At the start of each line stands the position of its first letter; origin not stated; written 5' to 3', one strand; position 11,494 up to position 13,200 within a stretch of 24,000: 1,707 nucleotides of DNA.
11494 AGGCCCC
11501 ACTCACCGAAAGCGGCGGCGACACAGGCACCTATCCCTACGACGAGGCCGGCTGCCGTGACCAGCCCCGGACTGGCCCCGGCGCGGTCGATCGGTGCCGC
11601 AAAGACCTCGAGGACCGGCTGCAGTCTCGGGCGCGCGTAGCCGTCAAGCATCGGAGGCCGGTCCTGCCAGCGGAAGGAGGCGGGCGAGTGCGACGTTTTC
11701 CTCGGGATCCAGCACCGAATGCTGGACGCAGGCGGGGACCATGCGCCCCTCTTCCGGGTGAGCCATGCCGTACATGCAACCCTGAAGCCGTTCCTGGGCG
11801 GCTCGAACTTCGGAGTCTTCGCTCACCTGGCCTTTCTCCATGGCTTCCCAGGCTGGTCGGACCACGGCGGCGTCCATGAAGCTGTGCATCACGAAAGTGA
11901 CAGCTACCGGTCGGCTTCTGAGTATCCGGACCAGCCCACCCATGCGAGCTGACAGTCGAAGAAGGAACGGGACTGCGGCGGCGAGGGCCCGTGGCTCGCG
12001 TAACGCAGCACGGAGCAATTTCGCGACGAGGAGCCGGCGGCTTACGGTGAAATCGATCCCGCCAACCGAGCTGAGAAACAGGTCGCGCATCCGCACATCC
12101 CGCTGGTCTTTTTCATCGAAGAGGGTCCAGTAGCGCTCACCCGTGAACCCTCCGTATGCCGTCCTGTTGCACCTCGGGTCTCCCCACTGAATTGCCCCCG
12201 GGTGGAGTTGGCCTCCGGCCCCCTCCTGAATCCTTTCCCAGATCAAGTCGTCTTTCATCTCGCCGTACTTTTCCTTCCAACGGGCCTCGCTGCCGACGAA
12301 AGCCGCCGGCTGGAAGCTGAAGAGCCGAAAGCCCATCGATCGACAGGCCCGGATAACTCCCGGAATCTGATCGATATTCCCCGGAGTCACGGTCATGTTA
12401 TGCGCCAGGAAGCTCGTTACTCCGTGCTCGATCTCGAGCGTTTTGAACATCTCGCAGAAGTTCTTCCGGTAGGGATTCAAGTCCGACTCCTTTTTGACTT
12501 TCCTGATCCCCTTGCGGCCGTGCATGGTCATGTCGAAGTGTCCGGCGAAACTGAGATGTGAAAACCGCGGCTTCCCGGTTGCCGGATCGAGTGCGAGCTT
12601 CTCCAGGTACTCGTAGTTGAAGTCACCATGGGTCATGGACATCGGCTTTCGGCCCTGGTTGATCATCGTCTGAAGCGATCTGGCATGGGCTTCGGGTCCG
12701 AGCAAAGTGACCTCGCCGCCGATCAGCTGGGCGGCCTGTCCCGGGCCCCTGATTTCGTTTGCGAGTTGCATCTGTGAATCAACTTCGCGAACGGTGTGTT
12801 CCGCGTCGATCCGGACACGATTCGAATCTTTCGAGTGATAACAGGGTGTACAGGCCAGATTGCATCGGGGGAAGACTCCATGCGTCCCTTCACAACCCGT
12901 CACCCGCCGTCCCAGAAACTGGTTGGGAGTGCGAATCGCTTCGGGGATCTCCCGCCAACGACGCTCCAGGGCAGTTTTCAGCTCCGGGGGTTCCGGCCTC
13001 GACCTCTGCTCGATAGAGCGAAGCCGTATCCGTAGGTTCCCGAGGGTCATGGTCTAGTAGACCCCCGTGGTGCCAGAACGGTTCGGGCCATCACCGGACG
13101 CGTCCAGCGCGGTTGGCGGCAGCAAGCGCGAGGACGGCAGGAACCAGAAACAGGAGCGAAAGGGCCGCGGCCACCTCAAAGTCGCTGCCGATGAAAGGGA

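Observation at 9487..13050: Translationally coupled five-gene operon: radical SAM - CDP-alcohol phosphatidyltransferase - TVP38/DedA - ECF sigma - ZAS anti-sigma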

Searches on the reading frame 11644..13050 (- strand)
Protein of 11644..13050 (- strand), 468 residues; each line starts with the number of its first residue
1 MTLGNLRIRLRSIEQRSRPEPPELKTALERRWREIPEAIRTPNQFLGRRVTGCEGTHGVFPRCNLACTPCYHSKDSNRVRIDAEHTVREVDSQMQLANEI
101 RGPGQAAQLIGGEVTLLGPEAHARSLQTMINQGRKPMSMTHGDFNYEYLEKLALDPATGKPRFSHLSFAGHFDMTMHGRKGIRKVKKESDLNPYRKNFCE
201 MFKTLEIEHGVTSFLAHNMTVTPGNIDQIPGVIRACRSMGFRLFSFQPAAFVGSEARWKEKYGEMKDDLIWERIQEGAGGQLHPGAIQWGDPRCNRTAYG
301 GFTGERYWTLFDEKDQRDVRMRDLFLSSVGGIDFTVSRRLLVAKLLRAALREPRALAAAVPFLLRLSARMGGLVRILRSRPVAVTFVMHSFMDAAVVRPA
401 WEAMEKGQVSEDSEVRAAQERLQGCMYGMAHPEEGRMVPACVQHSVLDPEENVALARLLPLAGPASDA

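Call 5: search_protein_families(library=pfam, proteins=[window:11644-13050:-], max_evalue=0.01)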
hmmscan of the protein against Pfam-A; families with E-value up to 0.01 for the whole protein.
window:11644-13050:- (468 aa): 1 family
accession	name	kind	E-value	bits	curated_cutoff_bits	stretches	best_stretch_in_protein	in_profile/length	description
PF04055.27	Radical_SAM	-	0.00029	21.5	29.5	1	60-153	4-98/166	Radical SAM superfamily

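Call 6: search_protein_families(library=ncbifam, proteins=[window:11644-13050:-], max_evalue=0.01)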
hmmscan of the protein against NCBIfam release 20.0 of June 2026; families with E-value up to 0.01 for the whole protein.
window:11644-13050:- (468 aa): 3 families
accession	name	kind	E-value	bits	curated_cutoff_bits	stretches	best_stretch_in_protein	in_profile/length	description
NF045646.2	rSAM_Se_TrsS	equivalog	0.00032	19.4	490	1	55-116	88-145/441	radical SAM (seleno)protein TrsS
NF045702.1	rSAM_GDGT_ether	equivalog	0.0023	16.7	450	0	61-116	94-148/486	tetraether lipid synthase Tes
NF038283.1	viperin_w_prok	equivalog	0.0024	17.1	180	1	61-140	10-90/281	viperin family antiviral radical SAM protein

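Call 8: find_homologous_proteins(query=window:11644-13050:-, max_evalue=0.001)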
Query window:11644-13050:- (468 aa): 2481 proteins with E <= 0.001 among 8000 candidates; the best 120 are listed.
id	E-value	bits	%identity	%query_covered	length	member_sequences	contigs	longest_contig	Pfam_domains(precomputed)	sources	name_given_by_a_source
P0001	0.0e+0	1083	100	100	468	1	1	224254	-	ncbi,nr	ncbi:MAG: radical SAM domain-containing protein [Solirubrobacterales bacterium]|nr:radical SAM domai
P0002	1.6e-291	985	90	100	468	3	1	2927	-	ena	-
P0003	1.7e-282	955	85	100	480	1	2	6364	-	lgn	-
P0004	2.8e-264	895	81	100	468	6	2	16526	PF04055.28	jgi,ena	-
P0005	4.9e-263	891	81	100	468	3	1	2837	PF04055.28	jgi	jgi:hypothetical protein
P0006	5.9e-262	887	80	100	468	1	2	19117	PF04055.28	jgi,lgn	jgi:hypothetical protein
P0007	6.9e-261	884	80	100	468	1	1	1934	PF04055.28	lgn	-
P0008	2.7e-260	882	80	100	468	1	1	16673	PF04055.28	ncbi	-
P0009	7.5e-259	877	79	100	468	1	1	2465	PF04055.28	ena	-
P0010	3.5e-230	783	71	98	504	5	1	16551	-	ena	-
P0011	3.1e-229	779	73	96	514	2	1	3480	-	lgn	-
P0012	7.5e-222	755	69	98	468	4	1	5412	PF04055.28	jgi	jgi:hypothetical protein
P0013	2.1e-220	750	69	98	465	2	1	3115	PF04055.28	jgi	-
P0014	4.3e-217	739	68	98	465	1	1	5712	-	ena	-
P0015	1.1e-216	738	67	99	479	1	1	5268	-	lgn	-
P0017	1.0e-212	725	66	98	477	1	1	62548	PF04055.28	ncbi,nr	ncbi:MAG: radical SAM protein [Actinobacteria bacterium]|nr:radical SAM protein [Actinomycetota bact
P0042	1.8e-194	665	62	99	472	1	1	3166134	PF04055.28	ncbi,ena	-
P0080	1.0e-190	652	63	94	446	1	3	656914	-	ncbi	ncbi:MAG: radical SAM domain-containing protein [Thermoleophilia bacterium]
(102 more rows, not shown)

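Call 10: find_encoding_contigs(protein=P0042, flank=8000, max_places=3)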
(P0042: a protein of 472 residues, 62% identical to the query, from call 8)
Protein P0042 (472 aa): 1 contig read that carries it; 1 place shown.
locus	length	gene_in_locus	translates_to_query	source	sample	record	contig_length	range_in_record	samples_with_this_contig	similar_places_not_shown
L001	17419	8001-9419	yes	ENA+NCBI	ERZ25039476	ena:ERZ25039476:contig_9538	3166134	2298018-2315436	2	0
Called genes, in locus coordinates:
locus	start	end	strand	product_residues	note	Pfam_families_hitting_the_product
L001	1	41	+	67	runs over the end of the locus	-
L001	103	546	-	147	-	PF07883:Cupin_2, PF05899:Cupin_3 (weak), PF02311:AraC_binding (weak)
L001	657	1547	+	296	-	PF00126:HTH_1, PF03466:LysR_substrate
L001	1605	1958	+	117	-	PF00581:Rhodanese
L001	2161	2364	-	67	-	PF00313:CSD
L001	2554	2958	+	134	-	PF07883:Cupin_2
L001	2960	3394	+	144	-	-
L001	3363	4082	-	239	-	-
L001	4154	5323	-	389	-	PF07992:Pyr_redox_2 (faint), PF13738:Pyr_redox_3 (faint)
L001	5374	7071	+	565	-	PF12850:Metallophos_2, PF04055:Radical_SAM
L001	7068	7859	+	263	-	PF00535:Glycos_transf_2, PF13641:Glyco_tranf_2_3 (faint)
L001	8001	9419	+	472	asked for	PF04055:Radical_SAM (weak)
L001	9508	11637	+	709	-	PF03176:MMPL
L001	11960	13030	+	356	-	PF24568:CC_PcsB (weak)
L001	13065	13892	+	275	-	PF01370:Epimerase, PF04321:RmlD_sub_bind, PF16363:GDP_Man_Dehyd, PF01073:3Beta_HSD (weak)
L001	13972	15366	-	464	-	PF07992:Pyr_redox_2, PF13738:Pyr_redox_3 (weak), PF00070:Pyr_redox, PF02852:Pyr_redox_dim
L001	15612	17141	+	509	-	PF13088:BNR_2 (faint), PF15892:BNR_4 (faint), PF02012:BNR (faint)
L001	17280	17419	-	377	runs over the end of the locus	PF13473:Cupredoxin_1 (weak), PF00127:Copper-bind (weak)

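Call 11: find_encoding_contigs(protein=P0001, flank=10000, max_places=2)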
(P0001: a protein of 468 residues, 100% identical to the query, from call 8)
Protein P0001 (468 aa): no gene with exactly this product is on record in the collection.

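Call 12: find_encoding_contigs(protein=P0017, flank=8000, max_places=2)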
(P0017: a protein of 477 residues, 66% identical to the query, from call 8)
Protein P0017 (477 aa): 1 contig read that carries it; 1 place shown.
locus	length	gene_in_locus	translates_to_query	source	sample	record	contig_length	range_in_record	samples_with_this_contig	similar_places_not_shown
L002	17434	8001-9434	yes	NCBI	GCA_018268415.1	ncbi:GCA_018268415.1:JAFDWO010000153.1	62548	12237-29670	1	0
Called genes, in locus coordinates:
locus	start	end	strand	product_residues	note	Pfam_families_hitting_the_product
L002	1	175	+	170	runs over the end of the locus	PF10263:SprT-like (faint)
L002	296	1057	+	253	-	PF01149:Fapy_DNA_glyco, PF06831:H2TH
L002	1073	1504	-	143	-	PF00583:Acetyltransf_1, PF13673:Acetyltransf_10 (weak), PF08445:FR47 (weak), PF13508:Acetyltransf_7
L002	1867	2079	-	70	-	-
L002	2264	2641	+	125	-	PF12802:MarR_2 (weak), PF01022:HTH_5, PF12840:HTH_20, PF13412:HTH_24 (faint), PF01978:TrmB (weak), PF09339:HTH_IclR (weak)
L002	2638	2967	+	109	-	-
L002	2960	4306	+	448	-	PF01134:GIDA (faint), PF01494:FAD_binding_3 (faint), PF01946:Thi4 (faint), PF03486:HI0933_like (faint), PF07992:Pyr_redox_2, PF13738:Pyr_redox_3 (weak), PF00070:Pyr_redox, PF02852:Pyr_redox_dim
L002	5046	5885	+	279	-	-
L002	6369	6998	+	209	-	PF01209:Ubie_methyltran (weak), PF13489:Methyltransf_23, PF13847:Methyltransf_31, PF08241:Methyltransf_11, PF08242:Methyltransf_12, PF13649:Methyltransf_25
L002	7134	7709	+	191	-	PF07638:Sigma70_ECF (weak), PF04542:Sigma70_r2, PF08281:Sigma70_r4_2, PF04545:Sigma70_r4 (weak)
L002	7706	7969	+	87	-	PF13490:zf-HC2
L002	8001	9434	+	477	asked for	PF04055:Radical_SAM (weak)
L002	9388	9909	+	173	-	PF00462:Glutaredoxin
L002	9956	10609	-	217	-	PF00085:Thioredoxin (weak), PF00578:AhpC-TSA, PF08534:Redoxin, PF13098:Thioredoxin_2 (weak)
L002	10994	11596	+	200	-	PF01066:CDP-OH_P_transf (weak)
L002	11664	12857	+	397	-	PF13416:SBP_bac_8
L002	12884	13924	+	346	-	PF00005:ABC_tran, PF13304:AAA_21 (faint), PF08402:TOBE_2 (weak)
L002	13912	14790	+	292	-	PF00528:BPD_transp_1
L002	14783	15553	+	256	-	-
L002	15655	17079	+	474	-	PF01134:GIDA (weak), PF07992:Pyr_redox_2, PF00070:Pyr_redox, PF02852:Pyr_redox_dim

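Call 13: find_encoding_contigs(protein=P0080, flank=8000, max_places=2)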
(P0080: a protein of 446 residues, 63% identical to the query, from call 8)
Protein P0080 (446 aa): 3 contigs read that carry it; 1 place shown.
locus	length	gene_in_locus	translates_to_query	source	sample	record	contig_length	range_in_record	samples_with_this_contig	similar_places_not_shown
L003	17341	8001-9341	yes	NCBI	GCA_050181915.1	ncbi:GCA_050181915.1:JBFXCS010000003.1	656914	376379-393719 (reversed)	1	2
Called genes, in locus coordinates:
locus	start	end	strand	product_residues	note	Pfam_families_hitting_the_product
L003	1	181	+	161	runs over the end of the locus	PF00376:MerR, PF13411:MerR_1, PF09278:MerR-DNA-bind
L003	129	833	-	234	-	PF00702:Hydrolase, PF12710:HAD (weak), PF13419:HAD_2 (weak)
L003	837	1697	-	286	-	PF00528:BPD_transp_1 (weak)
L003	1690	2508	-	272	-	-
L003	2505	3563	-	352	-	PF00005:ABC_tran, PF13304:AAA_21 (weak), PF08402:TOBE_2 (weak)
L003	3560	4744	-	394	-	PF13416:SBP_bac_8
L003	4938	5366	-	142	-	-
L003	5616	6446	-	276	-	PF13560:HTH_31, PF01381:HTH_3, PF17765:MLTR_LBD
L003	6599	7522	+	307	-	PF10604:Polyketide_cyc2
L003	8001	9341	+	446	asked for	-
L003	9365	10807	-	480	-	PF00890:FAD_binding_2, PF01134:GIDA (weak), PF01266:DAO (weak), PF01946:Thi4 (weak), PF07992:Pyr_redox_2, PF12831:FAD_oxidored, PF00070:Pyr_redox, PF02852:Pyr_redox_dim, +4 more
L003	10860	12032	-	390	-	PF11376:DUF3179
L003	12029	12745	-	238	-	PF02683:DsbD_TM, PF13386:DsbD_2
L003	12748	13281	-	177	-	PF00578:AhpC-TSA, PF08534:Redoxin, PF00085:Thioredoxin (faint), PF13098:Thioredoxin_2 (weak), PF13905:Thioredoxin_8 (weak)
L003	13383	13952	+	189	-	PF04542:Sigma70_r2, PF08281:Sigma70_r4_2, PF04545:Sigma70_r4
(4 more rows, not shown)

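Call 14: search_protein_representatives(protein=window:11644-13050:-)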
Query: 468 residues. Proteins with E-value up to 0.001 (for the whole library): 563; up to 1e-10: 348; up to 1e-30: 101. The best 150 are listed.
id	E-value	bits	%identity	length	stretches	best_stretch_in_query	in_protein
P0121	2.1e-158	544.3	53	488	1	13-462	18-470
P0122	6.7e-137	473.4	49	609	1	5-467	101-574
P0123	1.7e-131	455.6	63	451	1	46-356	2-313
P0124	3.0e-126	438.3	47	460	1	6-458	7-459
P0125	8.3e-105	367.6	47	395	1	81-462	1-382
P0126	2.9e-104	365.8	63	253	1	9-258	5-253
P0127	3.1e-98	345.9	50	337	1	131-461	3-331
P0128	5.0e-98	345.2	50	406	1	21-356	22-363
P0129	2.8e-97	342.8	54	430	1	4-308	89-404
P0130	1.6e-93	330.4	43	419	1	11-406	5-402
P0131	2.9e-88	313.0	57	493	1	11-257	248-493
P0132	4.2e-86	305.9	37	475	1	10-457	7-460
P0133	1.8e-83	297.3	49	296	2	52-284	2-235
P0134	3.4e-79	283.2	56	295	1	46-282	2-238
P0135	1.0e-78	281.6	52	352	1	176-417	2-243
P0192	1.4e-34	136.1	36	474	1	20-397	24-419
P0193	1.5e-34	136.0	30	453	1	27-441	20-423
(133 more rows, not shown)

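Call 15: search_solved_structures(query=window:11644-13050:-, max_evalue=1, show_alignments=2)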
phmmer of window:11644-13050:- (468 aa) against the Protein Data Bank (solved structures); distinct sequences matched with E-value up to 1: 1.
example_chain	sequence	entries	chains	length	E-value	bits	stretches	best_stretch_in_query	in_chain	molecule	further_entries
3e1s_A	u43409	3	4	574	0.0025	19.8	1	317-419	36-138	Exodeoxyribonuclease V, subunit RecD | Exodeoxyribonuclease V, subunit RecD, putative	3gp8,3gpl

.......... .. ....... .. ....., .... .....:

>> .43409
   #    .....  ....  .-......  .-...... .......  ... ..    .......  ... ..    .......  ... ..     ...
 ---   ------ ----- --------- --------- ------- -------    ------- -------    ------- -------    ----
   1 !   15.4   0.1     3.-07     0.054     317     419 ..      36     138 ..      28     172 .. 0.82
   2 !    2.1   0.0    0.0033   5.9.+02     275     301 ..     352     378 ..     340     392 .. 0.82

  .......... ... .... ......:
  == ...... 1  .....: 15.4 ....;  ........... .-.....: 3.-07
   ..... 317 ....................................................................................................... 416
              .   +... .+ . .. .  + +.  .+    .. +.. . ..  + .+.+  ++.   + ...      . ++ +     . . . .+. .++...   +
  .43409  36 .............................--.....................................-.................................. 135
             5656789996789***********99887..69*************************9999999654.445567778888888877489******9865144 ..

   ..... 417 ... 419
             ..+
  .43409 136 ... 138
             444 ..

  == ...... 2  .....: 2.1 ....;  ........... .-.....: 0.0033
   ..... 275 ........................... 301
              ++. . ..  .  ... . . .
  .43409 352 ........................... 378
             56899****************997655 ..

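Call 17: find_related_loci(query=A1, collection=genome_contigs, flank=10000)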
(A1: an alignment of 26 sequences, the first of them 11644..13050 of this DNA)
Query A1 (468 aa) in genome_contigs; peptide patterns used: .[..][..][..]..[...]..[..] (x = any residue, [..] = any of these).
599 stretches matched a pattern (row limit reached: there are more); 573 encode a relative of the query (tblastn E <= 1e-3); the best 80 are kept; 80 distinct loci.
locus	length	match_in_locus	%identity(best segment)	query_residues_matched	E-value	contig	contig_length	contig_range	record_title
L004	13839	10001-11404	80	1-468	0e+0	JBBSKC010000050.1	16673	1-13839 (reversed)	MAG: Solirubrobacterales bacterium isolate LS4_metabat2.211 LS4_metabat2.211_K_1185603_L_16673_cov_31.7225, whole genome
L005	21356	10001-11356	65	10-460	0e+0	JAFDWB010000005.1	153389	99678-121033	MAG: Actinomycetota bacterium isolate SZAS-10 LIN-513__5__length-153389, whole genome shotgun sequence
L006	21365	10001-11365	62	7-460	0e+0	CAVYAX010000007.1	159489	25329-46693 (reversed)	MAG: uncultured Actinomycetes bacterium isolate MFD04212.bin.2.181 genome assembly, contig: contig_1588, whole genome sh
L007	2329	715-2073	62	9-461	0e+0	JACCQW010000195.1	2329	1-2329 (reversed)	MAG: Solirubrobacterales bacterium isolate MGR_bin6 SD2897-2912_k127_6165390, whole genome shotgun sequence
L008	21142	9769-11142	62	9-465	0e+0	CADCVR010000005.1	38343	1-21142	MAG: uncultured Solirubrobacteraceae bacterium isolate AVDCRST_MAG53 genome assembly, contig: NODE106, whole genome shot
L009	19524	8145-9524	61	3-462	0e+0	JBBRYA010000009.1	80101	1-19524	MAG: Solirubrobacterales bacterium isolate La5_metabat2.006 La5_metabat2.006_K_409513_L_80101_cov_16.4233, whole genome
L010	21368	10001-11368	62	10-462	0e+0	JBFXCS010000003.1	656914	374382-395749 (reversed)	MAG: Thermoleophilia bacterium isolate CA_2019_TPBS_75 NODE_64_length_656914_cov_37.619266_TPBS, whole genome shotgun se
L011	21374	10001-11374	61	5-461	0e+0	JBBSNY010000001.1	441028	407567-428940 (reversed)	MAG: Solirubrobacterales bacterium isolate LS6_sbin.16 LS6_sbin.16_K_182278_L_441028_cov_56.4835, whole genome shotgun s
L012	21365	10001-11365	62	8-462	0e+0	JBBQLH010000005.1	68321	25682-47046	MAG: Solirubrobacterales bacterium isolate Co_metawrap_516 Cmw_516_k141_18487194_length_68321_cov_35.0000, whole genome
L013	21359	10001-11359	61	3-455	0e+0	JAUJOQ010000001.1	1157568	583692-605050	MAG: Thermoleophilaceae bacterium isolate YX3bin21 opera_contig_1, whole genome shotgun sequence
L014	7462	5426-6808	61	1-461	0e+0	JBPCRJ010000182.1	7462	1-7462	MAG: Solirubrobacteraceae bacterium isolate TH_ant_mag_231 S1Ck127_9294128_flag_1_multi_13.0000_len_7462, whole genome s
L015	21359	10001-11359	62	9-460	0e+0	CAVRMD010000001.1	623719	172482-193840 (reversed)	MAG: uncultured Solirubrobacteraceae bacterium isolate MFD01275.bin.1.257 genome assembly, contig: contig_1070, whole ge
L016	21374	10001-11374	61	5-462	0e+0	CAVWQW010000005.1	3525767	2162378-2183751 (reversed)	MAG: uncultured Solirubrobacterales bacterium isolate MFD01213.bin.1.21 genome assembly, contig: contig_1772, whole geno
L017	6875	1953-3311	62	9-460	0e+0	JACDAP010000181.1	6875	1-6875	MAG: Solirubrobacterales bacterium isolate MGR_bin259 SD2897-2912_k127_144936, whole genome shotgun sequence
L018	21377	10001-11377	60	3-460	0e+0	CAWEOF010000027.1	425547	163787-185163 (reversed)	MAG: uncultured Actinomycetes bacterium isolate MFD02581.bin.2.156 genome assembly, contig: contig_4227, whole genome sh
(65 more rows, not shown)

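Call 24: search_protein_families(library=ncbifam, proteins=[L001:9508-11637:+, L002:9388-9909:+, L002:2960-4306:+, L002:2638-2967:+], max_evalue=0.00001)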
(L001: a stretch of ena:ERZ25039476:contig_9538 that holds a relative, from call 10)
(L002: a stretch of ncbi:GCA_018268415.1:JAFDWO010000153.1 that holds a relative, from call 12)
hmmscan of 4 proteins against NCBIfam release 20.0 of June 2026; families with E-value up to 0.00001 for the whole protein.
L001:9508-11637:+ (709 aa): 4 families
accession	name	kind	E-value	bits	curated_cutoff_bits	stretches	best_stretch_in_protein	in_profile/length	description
NF052608.1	TrhMmycExpMmpL3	equivalog_domain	3.5e-69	234.1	1400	2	488-699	535-745/992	trehalose monomycolate exporter MmpL3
TIGR00833.1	actII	subfamily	1.2e-56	192.5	874.7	2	170-417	176-419/910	MMPL family RND transporter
TIGR00921.1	2A067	subfamily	9.1e-29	100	351.9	2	172-323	197-345/733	hydrophobe/amphiphile efflux-3 (HAE3) family transporter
TIGR03480.1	HpnN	hypoth_equivalog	3.4e-12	45.2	751.85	1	174-337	276-430/862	hopanoid biosynthesis associated RND transporter like protein HpnN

L002:9388-9909:+ (173 aa): 8 families
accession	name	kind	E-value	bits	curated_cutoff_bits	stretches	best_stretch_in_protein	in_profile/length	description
TIGR02181.1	GRX_bact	equivalog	2e-18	66.4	90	1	31-107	1-78/80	glutaredoxin 3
NF007923.0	PRK10638.1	equivalog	1.1e-16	60.6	129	1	31-107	4-80/83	glutaredoxin 3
TIGR02190.1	GlrX-dom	hypoth_equivalog_domain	3.1e-12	46.3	99.3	1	29-97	8-75/79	glutaredoxin-family domain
TIGR02180.1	GRX_euk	equivalog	2.5e-09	37.2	87.25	1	31-107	1-82/84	glutaredoxin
TIGR02196.1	GlrX_YruB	hypoth_equivalog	8.5e-09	35.8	88.55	1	30-92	1-63/74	glutaredoxin-like protein, YruB-family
NF041212.1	Uxx_star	subfamily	8.9e-08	32.3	66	1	31-86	1-57/70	Uxx-star family glutaredoxin-like (seleno)protein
NF045501.1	HUGP_GUXX-star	exception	2.1e-07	30.7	325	1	29-88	165-225/236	HUGP/GUXX-star fusion selenoprotein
NF047338.1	gluta_UXX_star_3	exception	1.1e-06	28.6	97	1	31-86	1-57/70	UXX-star (seleno)protein family 3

L002:2960-4306:+ (448 aa): 48 families (the best 25 are shown)
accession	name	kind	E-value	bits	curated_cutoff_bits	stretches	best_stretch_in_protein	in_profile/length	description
TIGR01350.1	lipoamide_DH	equivalog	1.7e-94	317.2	408.8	1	5-445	2-453/461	dihydrolipoyl dehydrogenase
TIGR02053.1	MerA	equivalog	1.1e-91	308.1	454.45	1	5-438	1-445/465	mercury(II) reductase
NF004991.0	PRK06370.1-3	subfamily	1.6e-85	287.6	620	1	3-438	34-479/509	FAD-containing oxidoreductase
NF004992.0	PRK06370.1-4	equivalog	4.3e-83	279.3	629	1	1-445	1-454/459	FAD-containing oxidoreductase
NF004947.0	PRK06292.2-5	equivalog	7.3e-75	252.6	592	1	3-439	2-451/474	dihydrolipoyl dehydrogenase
NF004946.0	PRK06292.2-4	subfamily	5.6e-73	246.3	634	1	3-444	2-468/487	dihydrolipoyl dehydrogenase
NF003585.0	PRK05249.1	equivalog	2.9e-72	243.8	465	1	3-441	5-452/464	Si-specific NAD(P)(+) transhydrogenase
NF004990.0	PRK06370.1-1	equivalog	2e-71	241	842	1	1-446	1-455/459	FAD-containing oxidoreductase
NF010311.1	PRK13748.1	subfamily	1.5e-70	238.6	600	1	6-436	99-538/560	mercury(II) reductase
NF005884.0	PRK07846.1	equivalog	7.4e-69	232.5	501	1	3-425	2-429/454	mycothione reductase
NF040477.1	chlor_oxi_RclA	equivalog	9e-67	225.6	740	1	3-439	2-433/441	reactive chlorine resistance oxidoreductase RclA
NF004776.0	PRK06116.1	equivalog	9.6e-66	222.6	480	1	1-439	1-446/450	glutathione-disulfide reductase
NF004943.0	PRK06292.2-1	equivalog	9.6e-65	219.1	432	1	3-438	2-447/456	dihydrolipoyl dehydrogenase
NF041853.1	hythiocyan_redase_MerA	equivalog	3e-62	210.9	650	1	3-439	2-434/440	hypothiocyanous acid reductase MerA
NF005572.0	PRK07251.1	equivalog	3.8e-61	207.1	537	1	3-438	2-431/438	FAD-containing oxidoreductase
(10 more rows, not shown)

L002:2638-2967:+ (109 aa): 1 family
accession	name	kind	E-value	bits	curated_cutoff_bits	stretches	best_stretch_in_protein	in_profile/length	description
NF049942.1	DF_fam_seleno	subfamily_domain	1.2e-34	118.2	70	1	3-97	1-95/96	DF family (seleno)protein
